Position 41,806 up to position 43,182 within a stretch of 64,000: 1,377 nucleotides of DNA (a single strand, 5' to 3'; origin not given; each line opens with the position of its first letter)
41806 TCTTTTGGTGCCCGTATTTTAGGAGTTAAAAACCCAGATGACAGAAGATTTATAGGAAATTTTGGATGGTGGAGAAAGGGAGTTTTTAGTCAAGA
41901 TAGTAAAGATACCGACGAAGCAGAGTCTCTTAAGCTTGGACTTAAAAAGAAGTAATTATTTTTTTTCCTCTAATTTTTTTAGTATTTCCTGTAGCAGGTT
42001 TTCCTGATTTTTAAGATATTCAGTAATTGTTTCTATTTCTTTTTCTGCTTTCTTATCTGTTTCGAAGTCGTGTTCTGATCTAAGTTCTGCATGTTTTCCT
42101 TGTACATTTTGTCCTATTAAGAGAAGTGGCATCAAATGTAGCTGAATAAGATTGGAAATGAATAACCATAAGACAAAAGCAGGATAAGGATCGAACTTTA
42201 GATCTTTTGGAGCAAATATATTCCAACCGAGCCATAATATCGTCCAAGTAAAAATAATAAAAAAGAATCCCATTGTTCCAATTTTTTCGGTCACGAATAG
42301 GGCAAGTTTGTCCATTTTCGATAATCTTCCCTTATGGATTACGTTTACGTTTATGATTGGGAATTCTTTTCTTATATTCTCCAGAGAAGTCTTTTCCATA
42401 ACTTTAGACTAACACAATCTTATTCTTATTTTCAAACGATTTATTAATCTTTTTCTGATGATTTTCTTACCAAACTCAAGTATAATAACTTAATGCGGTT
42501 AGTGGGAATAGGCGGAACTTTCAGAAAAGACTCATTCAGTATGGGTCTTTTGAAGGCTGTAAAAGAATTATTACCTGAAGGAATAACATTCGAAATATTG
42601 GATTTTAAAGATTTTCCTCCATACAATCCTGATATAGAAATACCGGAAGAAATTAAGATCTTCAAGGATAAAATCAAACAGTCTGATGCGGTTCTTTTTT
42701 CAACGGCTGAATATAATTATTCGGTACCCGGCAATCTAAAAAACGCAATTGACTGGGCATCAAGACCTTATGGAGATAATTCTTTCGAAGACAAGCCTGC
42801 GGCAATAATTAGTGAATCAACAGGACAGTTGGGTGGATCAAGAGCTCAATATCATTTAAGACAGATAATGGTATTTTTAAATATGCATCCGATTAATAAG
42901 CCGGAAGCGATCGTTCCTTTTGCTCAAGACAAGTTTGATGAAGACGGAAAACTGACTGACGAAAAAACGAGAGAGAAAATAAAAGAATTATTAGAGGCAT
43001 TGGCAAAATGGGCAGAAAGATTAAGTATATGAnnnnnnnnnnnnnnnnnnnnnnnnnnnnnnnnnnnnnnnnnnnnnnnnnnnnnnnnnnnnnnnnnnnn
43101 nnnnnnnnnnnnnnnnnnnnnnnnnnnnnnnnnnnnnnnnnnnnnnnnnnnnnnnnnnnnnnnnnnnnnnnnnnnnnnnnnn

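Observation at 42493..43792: Nickel superoxide dismutase operon: FMN reductase - sodN (Ni-hook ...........) - sodX maturation peptidase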

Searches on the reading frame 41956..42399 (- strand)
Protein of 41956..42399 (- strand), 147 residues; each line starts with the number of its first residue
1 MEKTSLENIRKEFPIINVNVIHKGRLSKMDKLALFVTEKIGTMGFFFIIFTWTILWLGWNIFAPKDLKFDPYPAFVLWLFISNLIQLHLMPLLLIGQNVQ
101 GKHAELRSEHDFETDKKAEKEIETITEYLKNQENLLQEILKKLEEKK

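Call 3: search_protein_families(library=pfam, proteins=[window:41956-42399:-], max_evalue=0.01)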
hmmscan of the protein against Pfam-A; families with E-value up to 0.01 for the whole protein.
window:41956-42399:- (147 aa): 1 family
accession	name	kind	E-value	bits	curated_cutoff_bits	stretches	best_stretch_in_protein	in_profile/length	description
PF06210.16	DUF1003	-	1.6e-23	83.2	27.4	1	40-140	1-100/103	Protein of unknown function (DUF1003)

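Call 4: search_protein_families(library=ncbifam, proteins=[window:41956-42399:-], max_evalue=0.01)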
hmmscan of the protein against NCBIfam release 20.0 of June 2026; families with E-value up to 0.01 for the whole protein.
window:41956-42399:- (147 aa): 0 families

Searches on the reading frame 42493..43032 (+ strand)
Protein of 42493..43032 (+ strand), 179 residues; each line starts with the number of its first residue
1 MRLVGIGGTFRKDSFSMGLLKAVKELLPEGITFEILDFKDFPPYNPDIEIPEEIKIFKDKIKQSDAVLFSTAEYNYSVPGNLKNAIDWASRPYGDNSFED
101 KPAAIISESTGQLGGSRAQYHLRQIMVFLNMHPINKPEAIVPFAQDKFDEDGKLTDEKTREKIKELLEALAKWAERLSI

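Call 3: search_protein_families(library=pfam, proteins=[window:42493-43032:+], max_evalue=0.01)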
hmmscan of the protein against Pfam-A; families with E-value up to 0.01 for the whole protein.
window:42493-43032:+ (179 aa): 2 families
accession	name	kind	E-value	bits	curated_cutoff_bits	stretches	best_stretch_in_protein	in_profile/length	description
PF03358.20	FMN_red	-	2.3e-40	138.1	24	1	1-145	1-151/152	NADPH-dependent FMN reductase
PF02525.22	Flavodoxin_2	-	7.9e-06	26.2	27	1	19-133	20-169/198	Flavodoxin-like fold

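Call 4: search_protein_families(library=ncbifam, proteins=[window:42493-43032:+], max_evalue=0.01)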
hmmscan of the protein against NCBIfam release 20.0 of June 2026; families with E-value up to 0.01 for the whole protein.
window:42493-43032:+ (179 aa): 4 families
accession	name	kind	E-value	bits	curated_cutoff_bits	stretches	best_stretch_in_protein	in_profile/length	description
TIGR02690.1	resist_ArsH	equivalog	7.4e-06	25.2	292.25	1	6-173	32-199/219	arsenical resistance protein ArsH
TIGR03566.1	FMN_reduc_MsuE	equivalog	6.4e-05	22.8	212.5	1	3-172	2-169/174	FMN reductase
NF007859.0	PRK10569.1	equivalog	0.00015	21.6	225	1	1-87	1-90/191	NADPH-dependent FMN reductase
TIGR03567.1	FMN_reduc_SsuE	equivalog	0.00089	19.2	164.05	1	3-88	2-90/171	NADPH-dependent FMN reductase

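Call 50: search_solved_structures(query=window:42493-43032:+, max_evalue=0.00001)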
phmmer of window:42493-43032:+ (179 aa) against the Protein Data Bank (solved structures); distinct sequences matched with E-value up to 0.00001: 15.
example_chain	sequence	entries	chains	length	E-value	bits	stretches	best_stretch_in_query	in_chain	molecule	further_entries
1rtt_A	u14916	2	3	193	6.5e-49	169.4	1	2-175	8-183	conserved hypothetical protein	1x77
3u7r_A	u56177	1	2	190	3.9e-38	134.3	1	7-176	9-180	NADPH-dependent FMN reductase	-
3s2y_A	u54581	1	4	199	2.1e-35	125.4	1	4-178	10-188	Chromate reductase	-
4h6p_A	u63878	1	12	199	1e-34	123.2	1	4-178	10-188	Chromate reductase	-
4hs4_A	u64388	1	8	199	3.9e-34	121.3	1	4-178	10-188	Chromate reductase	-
3svl_A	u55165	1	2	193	6.5e-31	110.8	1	3-178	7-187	protein yieF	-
3fvw_A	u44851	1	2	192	2e-12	50.6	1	2-146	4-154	Putative NAD(P)H-dependent FMN reductase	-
3gfq_A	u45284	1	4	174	8.3e-12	48.6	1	34-175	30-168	FMN-dependent NADPH-azoreductase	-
3gfr_A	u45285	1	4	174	1.9e-11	47.4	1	34-175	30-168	FMN-dependent NADPH-azoreductase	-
1nni_1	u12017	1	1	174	5.8e-11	45.8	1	34-175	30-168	hypothetical protein yhda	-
2gsw_A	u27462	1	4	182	6.8e-11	45.6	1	34-175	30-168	yhdA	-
3gfs_A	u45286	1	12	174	8.5e-11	45.3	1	34-175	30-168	FMN-dependent NADPH-azoreductase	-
7f76_A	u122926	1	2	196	4.8e-09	39.6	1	2-158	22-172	FMN-dependent NADPH-quinone reductase (azoR)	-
7bx9_A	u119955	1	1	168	2.8e-08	37.1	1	33-169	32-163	Azoreductase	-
1t0i_A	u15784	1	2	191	9.3e-06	28.9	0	60-151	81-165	YLR011wp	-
